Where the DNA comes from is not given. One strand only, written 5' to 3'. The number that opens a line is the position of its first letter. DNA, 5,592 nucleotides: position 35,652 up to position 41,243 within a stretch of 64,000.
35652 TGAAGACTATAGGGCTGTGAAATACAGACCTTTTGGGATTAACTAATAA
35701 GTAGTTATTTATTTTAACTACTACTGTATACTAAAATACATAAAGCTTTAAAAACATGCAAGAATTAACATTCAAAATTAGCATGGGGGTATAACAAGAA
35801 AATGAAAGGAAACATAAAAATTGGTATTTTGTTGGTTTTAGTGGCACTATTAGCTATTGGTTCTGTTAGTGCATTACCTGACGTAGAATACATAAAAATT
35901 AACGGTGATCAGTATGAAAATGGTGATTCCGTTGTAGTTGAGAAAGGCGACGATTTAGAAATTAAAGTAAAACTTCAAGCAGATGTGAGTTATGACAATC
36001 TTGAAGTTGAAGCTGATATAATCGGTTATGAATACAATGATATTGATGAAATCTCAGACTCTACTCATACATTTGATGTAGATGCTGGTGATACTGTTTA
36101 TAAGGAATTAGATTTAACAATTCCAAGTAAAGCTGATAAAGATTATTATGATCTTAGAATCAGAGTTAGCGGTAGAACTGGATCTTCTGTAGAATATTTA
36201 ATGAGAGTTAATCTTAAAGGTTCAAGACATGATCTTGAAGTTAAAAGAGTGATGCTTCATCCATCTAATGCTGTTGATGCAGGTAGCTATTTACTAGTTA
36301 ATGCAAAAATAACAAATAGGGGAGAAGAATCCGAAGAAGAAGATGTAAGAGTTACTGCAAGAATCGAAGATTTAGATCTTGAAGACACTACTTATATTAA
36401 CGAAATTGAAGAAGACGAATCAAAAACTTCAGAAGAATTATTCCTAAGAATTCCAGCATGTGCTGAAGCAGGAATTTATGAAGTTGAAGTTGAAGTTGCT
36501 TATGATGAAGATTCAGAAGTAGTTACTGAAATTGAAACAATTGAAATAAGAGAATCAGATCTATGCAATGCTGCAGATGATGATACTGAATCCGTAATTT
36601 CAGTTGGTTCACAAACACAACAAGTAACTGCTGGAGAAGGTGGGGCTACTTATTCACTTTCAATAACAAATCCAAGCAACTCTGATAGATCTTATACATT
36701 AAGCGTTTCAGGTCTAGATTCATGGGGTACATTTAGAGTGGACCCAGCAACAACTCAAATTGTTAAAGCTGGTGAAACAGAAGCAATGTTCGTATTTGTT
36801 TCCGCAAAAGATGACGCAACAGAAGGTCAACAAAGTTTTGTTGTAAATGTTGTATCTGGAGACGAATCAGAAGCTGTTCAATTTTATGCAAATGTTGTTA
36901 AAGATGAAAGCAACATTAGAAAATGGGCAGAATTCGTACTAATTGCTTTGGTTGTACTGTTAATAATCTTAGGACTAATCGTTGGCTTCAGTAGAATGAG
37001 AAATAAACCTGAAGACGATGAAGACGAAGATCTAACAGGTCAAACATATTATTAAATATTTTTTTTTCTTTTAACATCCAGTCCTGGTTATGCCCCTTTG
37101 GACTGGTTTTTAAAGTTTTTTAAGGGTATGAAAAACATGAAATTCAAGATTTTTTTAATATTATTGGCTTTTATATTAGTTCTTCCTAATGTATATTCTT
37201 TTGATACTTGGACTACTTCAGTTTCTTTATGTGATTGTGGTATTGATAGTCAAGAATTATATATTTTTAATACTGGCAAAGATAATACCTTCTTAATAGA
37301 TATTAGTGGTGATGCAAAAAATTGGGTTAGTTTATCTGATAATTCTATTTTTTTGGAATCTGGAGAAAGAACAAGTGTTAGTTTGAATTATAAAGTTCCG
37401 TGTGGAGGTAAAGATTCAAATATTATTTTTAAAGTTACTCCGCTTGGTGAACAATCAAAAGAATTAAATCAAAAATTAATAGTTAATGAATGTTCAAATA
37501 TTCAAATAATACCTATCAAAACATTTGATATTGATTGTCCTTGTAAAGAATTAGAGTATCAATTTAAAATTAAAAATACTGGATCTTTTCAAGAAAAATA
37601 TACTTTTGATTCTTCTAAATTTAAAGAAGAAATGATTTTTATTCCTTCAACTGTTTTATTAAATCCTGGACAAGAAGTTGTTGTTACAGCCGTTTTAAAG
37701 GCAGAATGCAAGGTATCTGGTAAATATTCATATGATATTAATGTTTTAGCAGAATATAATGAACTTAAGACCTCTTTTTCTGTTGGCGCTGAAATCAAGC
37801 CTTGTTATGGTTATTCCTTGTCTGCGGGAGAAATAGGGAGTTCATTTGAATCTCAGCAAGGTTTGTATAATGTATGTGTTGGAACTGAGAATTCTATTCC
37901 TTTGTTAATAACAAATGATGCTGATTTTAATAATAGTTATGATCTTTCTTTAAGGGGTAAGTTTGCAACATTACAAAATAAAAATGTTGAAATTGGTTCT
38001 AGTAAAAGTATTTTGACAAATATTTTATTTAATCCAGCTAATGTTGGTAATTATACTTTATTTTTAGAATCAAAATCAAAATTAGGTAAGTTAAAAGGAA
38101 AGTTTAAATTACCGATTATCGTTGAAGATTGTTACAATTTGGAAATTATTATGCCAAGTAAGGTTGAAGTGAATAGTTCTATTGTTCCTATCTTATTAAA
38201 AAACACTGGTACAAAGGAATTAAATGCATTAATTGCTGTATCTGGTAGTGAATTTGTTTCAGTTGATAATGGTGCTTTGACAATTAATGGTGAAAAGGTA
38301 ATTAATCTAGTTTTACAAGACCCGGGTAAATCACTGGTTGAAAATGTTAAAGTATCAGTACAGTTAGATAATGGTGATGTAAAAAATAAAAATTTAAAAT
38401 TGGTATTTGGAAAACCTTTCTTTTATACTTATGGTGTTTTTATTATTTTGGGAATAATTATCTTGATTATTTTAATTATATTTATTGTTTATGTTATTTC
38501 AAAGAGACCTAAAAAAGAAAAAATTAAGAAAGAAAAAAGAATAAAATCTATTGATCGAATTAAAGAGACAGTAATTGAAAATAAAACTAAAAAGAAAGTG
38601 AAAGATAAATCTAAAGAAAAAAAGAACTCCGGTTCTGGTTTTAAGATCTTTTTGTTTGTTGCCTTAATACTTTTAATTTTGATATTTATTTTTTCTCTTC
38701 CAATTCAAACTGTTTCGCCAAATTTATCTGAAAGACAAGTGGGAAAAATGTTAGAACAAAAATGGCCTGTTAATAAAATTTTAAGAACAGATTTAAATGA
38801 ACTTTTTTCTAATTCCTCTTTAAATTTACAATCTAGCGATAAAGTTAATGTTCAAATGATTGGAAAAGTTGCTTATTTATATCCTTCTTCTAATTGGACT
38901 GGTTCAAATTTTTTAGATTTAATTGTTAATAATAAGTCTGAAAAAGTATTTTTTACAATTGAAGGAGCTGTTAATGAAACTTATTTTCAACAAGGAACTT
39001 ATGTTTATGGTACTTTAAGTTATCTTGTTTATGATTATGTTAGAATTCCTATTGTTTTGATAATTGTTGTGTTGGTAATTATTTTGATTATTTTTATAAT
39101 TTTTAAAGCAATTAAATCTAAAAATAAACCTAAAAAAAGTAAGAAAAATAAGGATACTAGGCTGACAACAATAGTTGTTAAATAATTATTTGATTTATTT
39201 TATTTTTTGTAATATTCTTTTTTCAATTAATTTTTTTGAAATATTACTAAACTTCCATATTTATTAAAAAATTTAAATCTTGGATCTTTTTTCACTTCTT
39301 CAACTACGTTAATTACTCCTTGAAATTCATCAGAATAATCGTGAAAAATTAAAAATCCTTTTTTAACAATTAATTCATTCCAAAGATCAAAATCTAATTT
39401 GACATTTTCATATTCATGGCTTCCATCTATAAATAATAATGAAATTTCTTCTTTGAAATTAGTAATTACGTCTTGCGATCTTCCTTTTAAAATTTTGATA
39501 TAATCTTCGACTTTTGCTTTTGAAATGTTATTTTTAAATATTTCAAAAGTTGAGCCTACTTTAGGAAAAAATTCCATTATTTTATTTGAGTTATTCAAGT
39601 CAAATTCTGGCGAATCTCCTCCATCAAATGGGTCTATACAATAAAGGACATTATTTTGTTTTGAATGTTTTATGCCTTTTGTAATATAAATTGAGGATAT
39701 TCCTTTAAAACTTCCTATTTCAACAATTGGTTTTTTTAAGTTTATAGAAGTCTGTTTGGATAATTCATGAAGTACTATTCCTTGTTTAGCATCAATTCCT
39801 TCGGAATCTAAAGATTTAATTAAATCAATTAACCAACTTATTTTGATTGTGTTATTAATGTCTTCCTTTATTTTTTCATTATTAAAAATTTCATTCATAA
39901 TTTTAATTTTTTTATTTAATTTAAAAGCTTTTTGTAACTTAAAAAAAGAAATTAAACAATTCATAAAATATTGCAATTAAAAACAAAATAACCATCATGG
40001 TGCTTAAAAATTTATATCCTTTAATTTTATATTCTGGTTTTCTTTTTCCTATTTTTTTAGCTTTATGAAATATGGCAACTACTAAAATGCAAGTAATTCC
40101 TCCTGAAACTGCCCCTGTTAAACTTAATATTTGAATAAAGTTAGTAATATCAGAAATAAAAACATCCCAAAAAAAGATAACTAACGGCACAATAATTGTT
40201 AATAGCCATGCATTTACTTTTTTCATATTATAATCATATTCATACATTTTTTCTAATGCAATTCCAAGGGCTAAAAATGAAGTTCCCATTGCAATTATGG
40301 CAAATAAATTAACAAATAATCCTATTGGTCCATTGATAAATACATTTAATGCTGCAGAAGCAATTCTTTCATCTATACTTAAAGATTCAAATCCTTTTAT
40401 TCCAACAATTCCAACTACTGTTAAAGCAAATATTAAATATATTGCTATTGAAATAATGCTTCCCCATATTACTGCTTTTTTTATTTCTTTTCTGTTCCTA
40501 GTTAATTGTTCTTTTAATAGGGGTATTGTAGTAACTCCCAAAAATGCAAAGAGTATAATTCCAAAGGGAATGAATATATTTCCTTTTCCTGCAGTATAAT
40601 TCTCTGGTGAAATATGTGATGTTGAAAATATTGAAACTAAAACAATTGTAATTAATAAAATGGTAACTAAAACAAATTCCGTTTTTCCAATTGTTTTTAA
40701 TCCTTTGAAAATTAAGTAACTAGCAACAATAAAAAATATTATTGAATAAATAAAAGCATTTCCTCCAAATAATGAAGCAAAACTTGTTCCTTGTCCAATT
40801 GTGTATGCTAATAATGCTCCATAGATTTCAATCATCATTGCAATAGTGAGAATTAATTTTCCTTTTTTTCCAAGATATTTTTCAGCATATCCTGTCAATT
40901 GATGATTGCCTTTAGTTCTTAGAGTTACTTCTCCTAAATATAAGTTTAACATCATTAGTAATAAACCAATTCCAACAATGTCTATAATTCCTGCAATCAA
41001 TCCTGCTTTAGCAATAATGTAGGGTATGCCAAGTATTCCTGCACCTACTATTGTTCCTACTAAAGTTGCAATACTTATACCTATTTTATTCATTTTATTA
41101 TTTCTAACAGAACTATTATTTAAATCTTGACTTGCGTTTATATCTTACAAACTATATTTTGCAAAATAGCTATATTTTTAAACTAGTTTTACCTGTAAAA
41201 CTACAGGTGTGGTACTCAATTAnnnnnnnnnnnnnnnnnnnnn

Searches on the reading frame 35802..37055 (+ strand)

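Call 35: search_protein_families(library=pfam, proteins=[window:35802-37055:+], max_evalue=0.01)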
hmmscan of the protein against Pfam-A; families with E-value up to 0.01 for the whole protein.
window:35802-37055:+ (417 aa): 4 families
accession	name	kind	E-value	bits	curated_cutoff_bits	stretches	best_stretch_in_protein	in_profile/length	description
PF11614.14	FixG_C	-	2.4e-13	50.7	25.6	1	283-358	34-109/119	IG-like fold at C-terminal of FixG, putative oxidoreductase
PF10633.15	NPCBM_assoc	-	4.3e-06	27.2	24.4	0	90-123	43-76/78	NPCBM-associated, NEW3 domain of alpha-galactosidase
PF15418.12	DUF4625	-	1.6e-05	25.7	27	1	37-138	22-130/131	Domain of unknown function (DUF4625)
PF07705.17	CARDB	-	0.00028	21.5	22.7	1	144-243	3-92/101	CARDB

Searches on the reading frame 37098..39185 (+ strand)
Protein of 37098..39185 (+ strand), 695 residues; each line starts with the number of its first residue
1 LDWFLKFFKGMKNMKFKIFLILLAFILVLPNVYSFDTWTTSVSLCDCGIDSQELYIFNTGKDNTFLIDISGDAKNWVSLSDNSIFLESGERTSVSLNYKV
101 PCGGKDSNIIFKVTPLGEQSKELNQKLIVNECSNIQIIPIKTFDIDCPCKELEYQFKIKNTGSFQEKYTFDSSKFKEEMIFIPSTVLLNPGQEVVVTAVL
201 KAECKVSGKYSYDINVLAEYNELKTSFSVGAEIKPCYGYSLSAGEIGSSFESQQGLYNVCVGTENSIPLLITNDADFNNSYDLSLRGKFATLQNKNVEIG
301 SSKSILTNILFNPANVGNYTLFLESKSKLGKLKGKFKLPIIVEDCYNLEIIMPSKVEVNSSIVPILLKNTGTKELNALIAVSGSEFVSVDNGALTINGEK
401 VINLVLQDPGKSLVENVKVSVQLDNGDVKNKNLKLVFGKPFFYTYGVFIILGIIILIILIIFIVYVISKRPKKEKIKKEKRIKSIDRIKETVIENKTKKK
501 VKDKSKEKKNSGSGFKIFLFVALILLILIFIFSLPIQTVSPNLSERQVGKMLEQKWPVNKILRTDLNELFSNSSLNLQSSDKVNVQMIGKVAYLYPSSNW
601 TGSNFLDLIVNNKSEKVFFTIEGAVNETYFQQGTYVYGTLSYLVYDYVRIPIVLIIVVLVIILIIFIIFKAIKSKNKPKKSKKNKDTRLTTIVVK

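Call 35: search_protein_families(library=pfam, proteins=[window:37098-39185:+], max_evalue=0.01)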
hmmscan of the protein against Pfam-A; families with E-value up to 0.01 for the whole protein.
window:37098-39185:+ (695 aa): 8 families
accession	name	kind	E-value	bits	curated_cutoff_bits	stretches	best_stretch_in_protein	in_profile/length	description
PF07690.21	MFS_1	-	5.6e-06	25.9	33.4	1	444-534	150-225/347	Major Facilitator Superfamily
PF03600.22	CitMHS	-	1.5e-05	24.8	31.9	0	432-533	150-221/336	Citrate transporter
PF20990.2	DUF2207_C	-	0.00017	21.8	33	1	471-675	98-191/247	Predicted membrane protein (DUF2207) C-terminal domain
PF09973.14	DUF2208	-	0.0015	18.7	24.3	1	449-555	24-126/231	Predicted membrane protein (DUF2208)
PF01292.26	Ni_hydr_CYTB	-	0.0055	16.9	30.1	0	446-529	42-114/179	Prokaryotic cytochrome b561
PF22067.2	Cep192_D3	-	0.0068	16.9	27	0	154-206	21-73/99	Cep192 domain 3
PF06143.16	Baculo_11_kDa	-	0.008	16.2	28.4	0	447-483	37-75/84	Baculovirus 11 kDa family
PF12420.13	DUF3671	-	0.009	15.9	34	1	347-481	160-223/223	Fam-L, Fam-M like protein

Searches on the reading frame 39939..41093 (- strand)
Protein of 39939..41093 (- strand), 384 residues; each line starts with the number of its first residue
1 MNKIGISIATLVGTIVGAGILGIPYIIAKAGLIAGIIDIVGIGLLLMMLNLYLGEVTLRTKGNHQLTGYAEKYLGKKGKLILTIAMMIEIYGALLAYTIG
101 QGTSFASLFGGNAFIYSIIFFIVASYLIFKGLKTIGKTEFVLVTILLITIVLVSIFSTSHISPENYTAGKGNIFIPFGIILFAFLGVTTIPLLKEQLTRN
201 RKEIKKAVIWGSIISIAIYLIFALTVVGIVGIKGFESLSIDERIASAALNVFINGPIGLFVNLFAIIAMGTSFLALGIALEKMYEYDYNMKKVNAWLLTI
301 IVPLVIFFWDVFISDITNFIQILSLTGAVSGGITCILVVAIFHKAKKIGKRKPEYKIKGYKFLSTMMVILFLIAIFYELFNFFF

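Call 35: search_protein_families(library=pfam, proteins=[window:39939-41093:-], max_evalue=0.01)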
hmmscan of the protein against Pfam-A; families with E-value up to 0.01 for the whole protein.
window:39939-41093:- (384 aa): 6 families
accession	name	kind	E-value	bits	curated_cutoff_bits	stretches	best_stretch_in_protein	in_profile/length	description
PF03222.19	Trp_Tyr_perm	-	9.8e-35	120.8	22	1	5-375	6-389/393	Tryptophan/tyrosine permease family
PF01490.24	Aa_trans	-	8.7e-17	61.3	25.6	1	6-379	7-405/410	Transmembrane amino acid transporter protein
PF03845.19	Spore_permease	-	3.2e-07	29.9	23.4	1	11-238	11-242/321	Spore germination protein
PF13520.12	AA_permease_2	-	3.4e-06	26.7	27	1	9-384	8-406/427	Amino acid permease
PF00324.27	AA_permease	-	9.1e-05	21.8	24.6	1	11-345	6-384/470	Amino acid permease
PF06197.19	DUF998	-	0.0029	17.7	30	1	108-251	41-176/184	Protein of unknown function (DUF998)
